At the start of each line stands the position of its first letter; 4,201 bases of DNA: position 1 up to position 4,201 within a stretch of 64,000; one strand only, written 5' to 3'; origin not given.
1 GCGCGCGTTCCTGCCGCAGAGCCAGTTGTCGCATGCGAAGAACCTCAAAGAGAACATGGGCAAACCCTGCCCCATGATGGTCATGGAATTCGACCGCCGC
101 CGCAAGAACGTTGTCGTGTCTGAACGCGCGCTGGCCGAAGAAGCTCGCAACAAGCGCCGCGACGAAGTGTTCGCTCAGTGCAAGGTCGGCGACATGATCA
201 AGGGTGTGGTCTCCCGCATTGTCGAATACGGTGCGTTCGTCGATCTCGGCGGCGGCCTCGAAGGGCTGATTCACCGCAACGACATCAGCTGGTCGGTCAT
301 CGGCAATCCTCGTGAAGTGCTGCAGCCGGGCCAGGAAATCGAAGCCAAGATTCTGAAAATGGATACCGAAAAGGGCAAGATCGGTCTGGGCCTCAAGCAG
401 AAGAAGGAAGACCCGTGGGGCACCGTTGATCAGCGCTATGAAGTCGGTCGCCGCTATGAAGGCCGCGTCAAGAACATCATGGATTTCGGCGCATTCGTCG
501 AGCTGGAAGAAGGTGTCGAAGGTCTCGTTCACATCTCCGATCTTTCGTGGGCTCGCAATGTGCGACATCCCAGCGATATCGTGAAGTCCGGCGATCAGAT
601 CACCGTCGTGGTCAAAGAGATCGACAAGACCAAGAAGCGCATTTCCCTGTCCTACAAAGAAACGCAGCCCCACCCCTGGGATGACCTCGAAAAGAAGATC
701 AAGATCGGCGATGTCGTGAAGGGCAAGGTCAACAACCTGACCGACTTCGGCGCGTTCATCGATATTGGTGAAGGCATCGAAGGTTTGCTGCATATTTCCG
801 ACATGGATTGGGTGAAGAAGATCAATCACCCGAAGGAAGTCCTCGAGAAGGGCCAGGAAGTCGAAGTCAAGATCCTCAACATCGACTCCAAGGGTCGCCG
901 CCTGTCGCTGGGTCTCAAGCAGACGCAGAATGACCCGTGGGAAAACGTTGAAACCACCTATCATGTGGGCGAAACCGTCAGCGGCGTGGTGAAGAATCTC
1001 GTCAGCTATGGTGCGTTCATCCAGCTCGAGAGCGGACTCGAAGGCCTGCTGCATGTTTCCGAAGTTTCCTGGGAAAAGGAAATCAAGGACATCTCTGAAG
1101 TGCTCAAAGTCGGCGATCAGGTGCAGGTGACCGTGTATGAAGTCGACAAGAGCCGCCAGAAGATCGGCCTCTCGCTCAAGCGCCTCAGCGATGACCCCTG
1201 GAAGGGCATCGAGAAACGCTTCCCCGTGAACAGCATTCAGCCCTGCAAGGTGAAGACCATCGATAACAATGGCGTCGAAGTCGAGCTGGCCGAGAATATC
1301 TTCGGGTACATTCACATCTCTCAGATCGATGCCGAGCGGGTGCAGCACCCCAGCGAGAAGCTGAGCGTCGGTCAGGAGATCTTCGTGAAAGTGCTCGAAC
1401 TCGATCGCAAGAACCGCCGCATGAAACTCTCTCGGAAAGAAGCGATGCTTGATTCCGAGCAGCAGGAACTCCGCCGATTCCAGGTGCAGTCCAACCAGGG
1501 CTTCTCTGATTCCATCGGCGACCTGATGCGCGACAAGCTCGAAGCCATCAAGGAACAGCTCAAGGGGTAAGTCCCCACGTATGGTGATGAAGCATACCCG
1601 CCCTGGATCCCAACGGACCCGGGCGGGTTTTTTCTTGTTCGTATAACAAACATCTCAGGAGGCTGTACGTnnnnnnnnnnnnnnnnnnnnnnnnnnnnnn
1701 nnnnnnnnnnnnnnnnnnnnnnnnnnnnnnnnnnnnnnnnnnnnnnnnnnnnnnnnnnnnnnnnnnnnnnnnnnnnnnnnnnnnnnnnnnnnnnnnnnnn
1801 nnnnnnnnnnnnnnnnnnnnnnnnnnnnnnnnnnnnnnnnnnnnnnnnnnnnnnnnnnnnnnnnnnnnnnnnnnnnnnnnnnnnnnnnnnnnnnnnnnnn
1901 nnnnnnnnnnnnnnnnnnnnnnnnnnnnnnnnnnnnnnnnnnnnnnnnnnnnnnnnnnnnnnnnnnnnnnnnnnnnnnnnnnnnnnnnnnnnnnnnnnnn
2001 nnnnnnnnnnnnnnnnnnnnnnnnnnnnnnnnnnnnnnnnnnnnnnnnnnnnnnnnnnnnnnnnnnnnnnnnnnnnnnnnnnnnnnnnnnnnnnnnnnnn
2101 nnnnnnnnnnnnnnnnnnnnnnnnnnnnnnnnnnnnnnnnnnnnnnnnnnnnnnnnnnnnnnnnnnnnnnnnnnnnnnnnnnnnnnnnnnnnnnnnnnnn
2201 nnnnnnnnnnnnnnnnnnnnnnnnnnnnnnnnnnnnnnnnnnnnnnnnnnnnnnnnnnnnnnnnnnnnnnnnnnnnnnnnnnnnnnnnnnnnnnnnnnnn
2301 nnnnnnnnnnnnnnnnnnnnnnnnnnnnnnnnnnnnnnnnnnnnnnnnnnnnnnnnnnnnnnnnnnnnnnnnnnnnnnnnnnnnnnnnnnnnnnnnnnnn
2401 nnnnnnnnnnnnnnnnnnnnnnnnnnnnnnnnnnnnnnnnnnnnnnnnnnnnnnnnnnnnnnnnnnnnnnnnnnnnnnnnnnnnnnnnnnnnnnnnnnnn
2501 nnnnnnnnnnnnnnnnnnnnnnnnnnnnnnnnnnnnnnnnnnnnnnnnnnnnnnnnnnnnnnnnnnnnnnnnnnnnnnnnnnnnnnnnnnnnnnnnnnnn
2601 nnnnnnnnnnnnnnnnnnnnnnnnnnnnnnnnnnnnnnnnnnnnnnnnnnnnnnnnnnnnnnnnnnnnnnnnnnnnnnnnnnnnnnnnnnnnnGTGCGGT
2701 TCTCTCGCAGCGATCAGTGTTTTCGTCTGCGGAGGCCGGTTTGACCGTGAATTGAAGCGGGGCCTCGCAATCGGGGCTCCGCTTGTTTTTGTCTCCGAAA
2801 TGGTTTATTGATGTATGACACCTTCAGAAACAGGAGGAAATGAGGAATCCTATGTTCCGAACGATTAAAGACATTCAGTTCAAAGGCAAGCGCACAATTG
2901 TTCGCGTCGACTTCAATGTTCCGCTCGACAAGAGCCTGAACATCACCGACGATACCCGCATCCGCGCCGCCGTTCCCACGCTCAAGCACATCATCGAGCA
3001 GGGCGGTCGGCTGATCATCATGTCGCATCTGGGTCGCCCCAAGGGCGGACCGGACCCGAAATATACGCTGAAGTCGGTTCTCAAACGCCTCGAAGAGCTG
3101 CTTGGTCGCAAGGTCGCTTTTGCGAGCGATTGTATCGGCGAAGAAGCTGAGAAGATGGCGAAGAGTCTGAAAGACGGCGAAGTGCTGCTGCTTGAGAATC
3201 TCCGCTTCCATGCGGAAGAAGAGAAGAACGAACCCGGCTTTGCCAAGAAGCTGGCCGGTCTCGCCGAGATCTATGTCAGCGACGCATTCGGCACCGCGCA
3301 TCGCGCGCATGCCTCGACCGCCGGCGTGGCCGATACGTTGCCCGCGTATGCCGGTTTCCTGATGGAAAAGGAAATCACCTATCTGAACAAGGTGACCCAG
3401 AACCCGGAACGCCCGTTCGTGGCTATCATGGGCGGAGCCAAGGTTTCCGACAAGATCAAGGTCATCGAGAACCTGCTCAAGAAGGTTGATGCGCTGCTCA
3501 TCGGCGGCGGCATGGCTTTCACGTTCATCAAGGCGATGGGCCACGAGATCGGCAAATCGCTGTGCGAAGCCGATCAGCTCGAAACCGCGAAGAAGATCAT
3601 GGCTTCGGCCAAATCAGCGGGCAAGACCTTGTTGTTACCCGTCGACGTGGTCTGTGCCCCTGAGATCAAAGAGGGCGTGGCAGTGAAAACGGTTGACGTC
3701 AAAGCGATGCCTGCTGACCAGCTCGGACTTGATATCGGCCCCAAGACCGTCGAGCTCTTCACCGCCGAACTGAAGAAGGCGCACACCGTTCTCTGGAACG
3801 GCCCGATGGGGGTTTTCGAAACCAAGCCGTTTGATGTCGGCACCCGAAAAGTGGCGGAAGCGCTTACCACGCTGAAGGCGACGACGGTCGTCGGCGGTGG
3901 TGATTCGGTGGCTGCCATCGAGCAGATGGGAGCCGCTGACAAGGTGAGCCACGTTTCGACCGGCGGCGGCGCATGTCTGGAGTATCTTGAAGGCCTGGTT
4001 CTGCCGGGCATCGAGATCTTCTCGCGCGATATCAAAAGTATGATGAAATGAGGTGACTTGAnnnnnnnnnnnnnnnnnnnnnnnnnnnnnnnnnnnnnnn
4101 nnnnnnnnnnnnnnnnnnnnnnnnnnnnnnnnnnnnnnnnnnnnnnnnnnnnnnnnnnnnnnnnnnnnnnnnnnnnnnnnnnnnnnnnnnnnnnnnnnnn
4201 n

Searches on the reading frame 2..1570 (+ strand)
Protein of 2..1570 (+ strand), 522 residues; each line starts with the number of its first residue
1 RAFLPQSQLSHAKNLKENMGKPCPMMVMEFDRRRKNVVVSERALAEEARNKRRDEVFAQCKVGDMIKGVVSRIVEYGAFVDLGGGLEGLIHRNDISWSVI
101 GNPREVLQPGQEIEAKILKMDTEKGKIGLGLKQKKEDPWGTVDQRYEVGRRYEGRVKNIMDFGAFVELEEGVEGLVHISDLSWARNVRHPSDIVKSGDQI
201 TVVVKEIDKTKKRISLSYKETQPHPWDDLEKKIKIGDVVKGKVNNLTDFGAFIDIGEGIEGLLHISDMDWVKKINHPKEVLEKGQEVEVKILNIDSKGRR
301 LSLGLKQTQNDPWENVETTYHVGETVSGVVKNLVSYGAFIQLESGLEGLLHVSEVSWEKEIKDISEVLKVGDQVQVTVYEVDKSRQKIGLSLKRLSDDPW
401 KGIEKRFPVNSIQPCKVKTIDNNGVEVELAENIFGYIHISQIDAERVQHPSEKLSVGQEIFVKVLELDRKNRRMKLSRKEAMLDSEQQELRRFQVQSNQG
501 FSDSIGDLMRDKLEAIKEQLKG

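Call 49: search_protein_families(library=pfam, proteins=[window:2-1570:+], max_evalue=0.00001)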
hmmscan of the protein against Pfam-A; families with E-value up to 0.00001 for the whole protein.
window:2-1570:+ (522 aa): 5 families
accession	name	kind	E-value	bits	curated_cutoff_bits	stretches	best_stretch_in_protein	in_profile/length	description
PF00575.29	S1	-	4.7e-103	338.1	22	5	146-219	2-74/74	S1 RNA binding domain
PF23459.1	S1_RRP5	-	9.6e-34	116.2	27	1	149-217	4-71/72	RRP5 S1 domain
PF21710.3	Spt6_S1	-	1.1e-25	90.2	27.5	0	405-480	12-88/91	Spt6, S1/OB domain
PF17092.11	PCB_OB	-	1.6e-16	61.5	27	0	310-379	18-98/111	Penicillin-binding protein OB-like domain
PF13509.12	S1_2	-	4.8e-11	43.1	21.8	0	235-269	1-35/61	S1 domain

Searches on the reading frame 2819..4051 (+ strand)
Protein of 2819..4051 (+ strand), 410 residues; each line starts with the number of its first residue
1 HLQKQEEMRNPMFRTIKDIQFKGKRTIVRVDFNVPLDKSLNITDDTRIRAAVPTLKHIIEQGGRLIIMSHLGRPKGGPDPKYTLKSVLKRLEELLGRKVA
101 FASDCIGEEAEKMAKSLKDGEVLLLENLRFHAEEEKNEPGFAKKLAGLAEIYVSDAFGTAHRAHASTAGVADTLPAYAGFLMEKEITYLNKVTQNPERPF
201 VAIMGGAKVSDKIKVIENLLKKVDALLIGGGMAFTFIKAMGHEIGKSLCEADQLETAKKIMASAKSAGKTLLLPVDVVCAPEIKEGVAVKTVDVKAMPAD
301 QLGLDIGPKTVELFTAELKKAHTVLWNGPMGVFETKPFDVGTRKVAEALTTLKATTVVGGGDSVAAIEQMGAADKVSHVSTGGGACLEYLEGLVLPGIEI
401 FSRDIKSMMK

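Call 49: search_protein_families(library=pfam, proteins=[window:2819-4051:+], max_evalue=0.00001)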
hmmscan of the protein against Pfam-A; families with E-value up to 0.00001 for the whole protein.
window:2819-4051:+ (410 aa): 1 family
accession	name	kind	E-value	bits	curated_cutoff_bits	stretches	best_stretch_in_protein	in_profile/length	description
PF00162.24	PGK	-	7.6e-168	558.8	27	1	16-392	1-378/379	Phosphoglycerate kinase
